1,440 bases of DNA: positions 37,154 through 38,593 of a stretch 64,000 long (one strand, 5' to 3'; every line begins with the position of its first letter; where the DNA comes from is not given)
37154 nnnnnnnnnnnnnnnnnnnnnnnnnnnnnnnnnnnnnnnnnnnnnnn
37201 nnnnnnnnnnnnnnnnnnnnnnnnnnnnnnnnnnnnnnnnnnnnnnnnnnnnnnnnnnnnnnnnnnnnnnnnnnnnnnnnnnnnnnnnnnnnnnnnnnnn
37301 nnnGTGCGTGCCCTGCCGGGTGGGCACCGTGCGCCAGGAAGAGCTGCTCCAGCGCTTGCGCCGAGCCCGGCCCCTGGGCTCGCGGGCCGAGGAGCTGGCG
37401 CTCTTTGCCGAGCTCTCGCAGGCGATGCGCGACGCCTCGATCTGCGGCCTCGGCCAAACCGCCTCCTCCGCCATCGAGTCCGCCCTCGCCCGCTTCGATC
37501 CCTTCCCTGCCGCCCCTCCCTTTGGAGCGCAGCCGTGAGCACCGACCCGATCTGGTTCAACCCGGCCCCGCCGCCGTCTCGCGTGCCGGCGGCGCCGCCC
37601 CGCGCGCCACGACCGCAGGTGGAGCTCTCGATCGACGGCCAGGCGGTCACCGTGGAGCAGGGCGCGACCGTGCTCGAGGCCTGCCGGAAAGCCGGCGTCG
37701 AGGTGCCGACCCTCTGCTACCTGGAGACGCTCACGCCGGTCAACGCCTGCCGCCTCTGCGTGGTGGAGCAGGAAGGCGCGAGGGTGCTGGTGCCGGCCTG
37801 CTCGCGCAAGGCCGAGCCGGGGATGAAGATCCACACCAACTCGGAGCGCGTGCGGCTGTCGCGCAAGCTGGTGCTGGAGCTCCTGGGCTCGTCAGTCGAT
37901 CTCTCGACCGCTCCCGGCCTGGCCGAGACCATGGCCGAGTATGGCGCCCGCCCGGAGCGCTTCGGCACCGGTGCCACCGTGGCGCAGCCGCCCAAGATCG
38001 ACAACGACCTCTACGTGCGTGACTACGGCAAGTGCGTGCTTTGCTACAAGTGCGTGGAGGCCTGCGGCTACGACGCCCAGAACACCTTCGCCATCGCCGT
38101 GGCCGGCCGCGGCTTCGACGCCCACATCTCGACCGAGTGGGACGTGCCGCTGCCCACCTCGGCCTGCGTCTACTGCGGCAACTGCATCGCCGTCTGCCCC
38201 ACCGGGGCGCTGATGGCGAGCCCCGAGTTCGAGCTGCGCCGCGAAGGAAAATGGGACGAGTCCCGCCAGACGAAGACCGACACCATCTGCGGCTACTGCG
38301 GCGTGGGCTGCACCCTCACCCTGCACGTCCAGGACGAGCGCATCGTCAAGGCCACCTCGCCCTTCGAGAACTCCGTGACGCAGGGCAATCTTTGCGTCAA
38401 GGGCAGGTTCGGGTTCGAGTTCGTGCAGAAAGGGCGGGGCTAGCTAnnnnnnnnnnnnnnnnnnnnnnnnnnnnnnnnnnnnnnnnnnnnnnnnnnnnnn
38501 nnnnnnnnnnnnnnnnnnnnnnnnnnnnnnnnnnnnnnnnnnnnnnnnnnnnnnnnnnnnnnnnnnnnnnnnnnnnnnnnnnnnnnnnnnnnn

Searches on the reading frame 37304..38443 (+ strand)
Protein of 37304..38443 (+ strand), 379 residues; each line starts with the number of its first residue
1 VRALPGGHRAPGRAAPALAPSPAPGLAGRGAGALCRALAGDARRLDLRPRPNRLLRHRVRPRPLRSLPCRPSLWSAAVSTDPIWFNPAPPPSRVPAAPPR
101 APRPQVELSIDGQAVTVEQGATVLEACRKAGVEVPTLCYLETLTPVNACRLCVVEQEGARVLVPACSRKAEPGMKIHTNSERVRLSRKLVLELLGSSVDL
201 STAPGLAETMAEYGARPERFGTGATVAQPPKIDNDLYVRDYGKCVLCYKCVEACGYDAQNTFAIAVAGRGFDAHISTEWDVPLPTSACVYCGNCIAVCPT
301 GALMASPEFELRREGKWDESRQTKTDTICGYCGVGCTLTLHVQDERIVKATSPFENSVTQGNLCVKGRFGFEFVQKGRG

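Call 9: search_protein_families(library=pfam, proteins=[window:37304-38443:+])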
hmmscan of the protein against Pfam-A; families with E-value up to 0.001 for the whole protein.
window:37304-38443:+ (379 aa): 9 families
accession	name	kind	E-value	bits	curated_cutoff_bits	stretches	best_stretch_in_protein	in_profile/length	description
PF13510.11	Fer2_4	-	2.7e-21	75.8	22.8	1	105-180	3-81/82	2Fe-2S iron-sulfur cluster binding domain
PF04879.21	Molybdop_Fe4S4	-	1.1e-16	61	22.7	1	323-375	2-54/55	Molybdopterin oxidoreductase Fe4S4 domain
PF12838.12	Fer4_7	-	7.7e-09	36.3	27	2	243-302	1-52/52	4Fe-4S dicluster domain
PF00037.32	Fer4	-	2.1e-08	34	21.1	2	285-303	5-23/24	4Fe-4S binding domain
PF22117.2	Fer4_Nqo3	-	2.6e-06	28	27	1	242-303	9-66/67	NADH-quinone oxidoreductase subunit 3, ferredoxin-like domain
PF13237.11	Fer4_10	-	8.4e-06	26.1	25.5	0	238-258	3-25/53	4Fe-4S dicluster domain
PF13484.11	Fer4_16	-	1.1e-05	26.6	30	1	288-317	2-32/66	4Fe-4S double cluster binding domain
PF13187.11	Fer4_9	-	3.2e-05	24.3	27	1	243-302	1-51/52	4Fe-4S dicluster domain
PF12837.12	Fer4_6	-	0.00082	19.7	25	0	239-258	4-23/24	4Fe-4S binding domain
